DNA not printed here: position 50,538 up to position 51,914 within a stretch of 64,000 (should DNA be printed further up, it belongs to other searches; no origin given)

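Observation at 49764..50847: Duplicated composite micro-array leader in front of two adjacent surface-protein genes, partly encoding their signal peptides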

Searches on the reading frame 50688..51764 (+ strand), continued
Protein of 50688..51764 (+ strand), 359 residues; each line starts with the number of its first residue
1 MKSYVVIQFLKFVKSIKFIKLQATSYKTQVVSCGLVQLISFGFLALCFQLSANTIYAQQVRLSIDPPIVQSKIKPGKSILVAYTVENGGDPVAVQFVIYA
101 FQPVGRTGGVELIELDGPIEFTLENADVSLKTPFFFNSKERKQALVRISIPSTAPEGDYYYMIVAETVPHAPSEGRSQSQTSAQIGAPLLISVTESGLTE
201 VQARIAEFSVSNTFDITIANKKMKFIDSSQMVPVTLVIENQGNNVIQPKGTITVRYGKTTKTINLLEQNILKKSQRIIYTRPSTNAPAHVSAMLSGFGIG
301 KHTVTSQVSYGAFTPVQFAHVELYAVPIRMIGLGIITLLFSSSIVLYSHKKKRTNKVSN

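Call 95: fold_search(model_id=the predicted structure, library=pdb)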
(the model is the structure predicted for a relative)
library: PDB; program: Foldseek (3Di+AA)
matches with E <= 10: 1436; with E <= 0.001: 224
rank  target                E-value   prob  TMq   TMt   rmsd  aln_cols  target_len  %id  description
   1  9i1y_A                1.6e-08  1.00  0.36  0.41  10.1       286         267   10  WxLIP from Enterococcus faecium (released 2026-01-28)
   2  4kkp_B                3.6e-08  1.00  0.27  0.36  15.7       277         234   10  Crystal structure of Vibrio cholerae RbmA (crystal form 2) (released 2013-05-22)
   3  6fqa_A                4.4e-08  1.00  0.36  0.48   9.4       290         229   13  Crystal structure of the CsuC-CsuA/B chaperone-subunit preassembly complex of the archaic chaperone-usher Csu pili of  (released 2018-09-26)
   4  9i25_C                8.5e-08  1.00  0.37  0.46   9.9       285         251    9  WxLIP from Enterococcus faecium locus A bound to long WxL (released 2026-01-28)
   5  5d6h_A                9.0e-08  1.00  0.36  0.48   9.0       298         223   13  Crystal structure of CsuC-CsuA/B chaperone-major subunit pre-assembly complex from Csu biofilm-mediating pili of Acine (released 2015-11-04)
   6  6fqa_C                1.1e-07  1.00  0.36  0.48   9.5       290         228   13  Crystal structure of the CsuC-CsuA/B chaperone-subunit preassembly complex of the archaic chaperone-usher Csu pili of  (released 2018-09-26)
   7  6fq0_C                1.2e-07  1.00  0.36  0.52   8.3       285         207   13  Crystal structure of the CsuC-CsuA/B chaperone-subunit preassembly complex of the archaic chaperone-usher Csu pili of  (released 2018-09-26)
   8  4kkp_A                1.7e-07  1.00  0.24  0.33  15.5       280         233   10  Crystal structure of Vibrio cholerae RbmA (crystal form 2) (released 2013-05-22)
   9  4kkq_A                1.8e-07  1.00  0.27  0.37  15.8       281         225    9  Crystal structure of Vibrio cholerae RbmA (crystal form 1) (released 2013-05-22)
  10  4y2o_A                2.6e-07  1.00  0.39  0.55   8.5       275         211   10  Structure of CFA/I pili chaperone-major subunit complex (CfaA-CfaB) (released 2016-08-10)
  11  8jmw_A                3.0e-07  1.00  0.27  0.18  13.5       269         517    9  Fibril form of serine peptidase Vpr (released 2023-12-06)
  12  9i1y_B                3.1e-07  1.00  0.35  0.41   8.8       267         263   10  WxLIP from Enterococcus faecium (released 2026-01-28)
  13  4ncd                  3.5e-07  1.00  0.37  0.53   7.9       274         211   10  Crystal Structure of Class 5 Fimbriae Chaperone CfaA (released 2014-08-27)
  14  4kkq_B                3.8e-07  1.00  0.27  0.37  15.8       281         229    9  Crystal structure of Vibrio cholerae RbmA (crystal form 1) (released 2013-05-22)
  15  6fq0_A                4.8e-07  1.00  0.35  0.51   8.9       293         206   13  Crystal structure of the CsuC-CsuA/B chaperone-subunit preassembly complex of the archaic chaperone-usher Csu pili of  (released 2018-09-26)
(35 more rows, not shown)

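Call 96: find_homologous_proteins(query=L130:9130-9996:+, max_evalue=1e-10)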
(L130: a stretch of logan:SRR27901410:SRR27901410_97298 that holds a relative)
Query L130:9130-9996:+ (289 aa): 245 proteins with E <= 1e-10 among 1474 candidates; the best 120 are listed.
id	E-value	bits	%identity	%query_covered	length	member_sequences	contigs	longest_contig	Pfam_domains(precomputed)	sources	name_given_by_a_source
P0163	5.5e-146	503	84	94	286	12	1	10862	-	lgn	-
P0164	3.2e-142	491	78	100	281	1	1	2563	-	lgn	-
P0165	3.6e-138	478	86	85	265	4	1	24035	-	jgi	-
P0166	3.6e-129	448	75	92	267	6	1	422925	-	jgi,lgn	jgi:hypothetical protein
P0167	3.0e-118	412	69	92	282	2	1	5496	-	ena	-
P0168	3.7e-118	412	67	93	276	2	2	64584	-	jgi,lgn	-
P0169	1.0e-116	407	64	97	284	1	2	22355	-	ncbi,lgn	-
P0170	8.3e-114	398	69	92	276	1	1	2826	-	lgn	-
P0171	2.4e-111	390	63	97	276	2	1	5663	-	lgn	-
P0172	4.6e-111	389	62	100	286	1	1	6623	-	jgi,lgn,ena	-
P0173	6.0e-110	385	68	85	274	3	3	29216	-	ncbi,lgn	-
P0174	6.1e-110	385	63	94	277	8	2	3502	-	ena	-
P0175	5.2e-108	379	64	94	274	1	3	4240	-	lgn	-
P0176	6.0e-108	379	64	92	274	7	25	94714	-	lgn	-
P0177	1.2e-107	378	62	98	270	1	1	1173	-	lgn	-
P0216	1.2e-96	342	59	94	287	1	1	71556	-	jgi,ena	-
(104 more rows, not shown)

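Call 98: find_encoding_contigs(protein=P0216, flank=3000, max_places=2)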
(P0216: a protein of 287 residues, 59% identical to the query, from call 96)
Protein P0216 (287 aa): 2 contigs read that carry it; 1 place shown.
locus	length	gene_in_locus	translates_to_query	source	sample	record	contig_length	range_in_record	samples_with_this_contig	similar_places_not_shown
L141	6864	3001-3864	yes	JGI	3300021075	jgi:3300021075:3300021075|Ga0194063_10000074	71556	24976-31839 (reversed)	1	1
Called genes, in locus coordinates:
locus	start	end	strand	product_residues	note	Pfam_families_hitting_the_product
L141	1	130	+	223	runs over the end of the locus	PF13189:Cytidylate_kin2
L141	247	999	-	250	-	PF00687:Ribosomal_L1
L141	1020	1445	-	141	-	PF03946:Ribosomal_L11_N, PF00298:Ribosomal_L11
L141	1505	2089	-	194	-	PF02357:NusG, PF00467:KOW (weak)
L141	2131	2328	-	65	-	PF00584:SecE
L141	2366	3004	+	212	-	-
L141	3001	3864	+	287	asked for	-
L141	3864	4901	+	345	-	-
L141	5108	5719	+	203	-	PF10531:SLBB, PF22461:SLBB_2 (faint), PF12836:HHH_3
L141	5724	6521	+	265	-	PF03772:Competence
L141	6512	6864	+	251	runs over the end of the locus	PF12706:Lactamase_B_2 (weak)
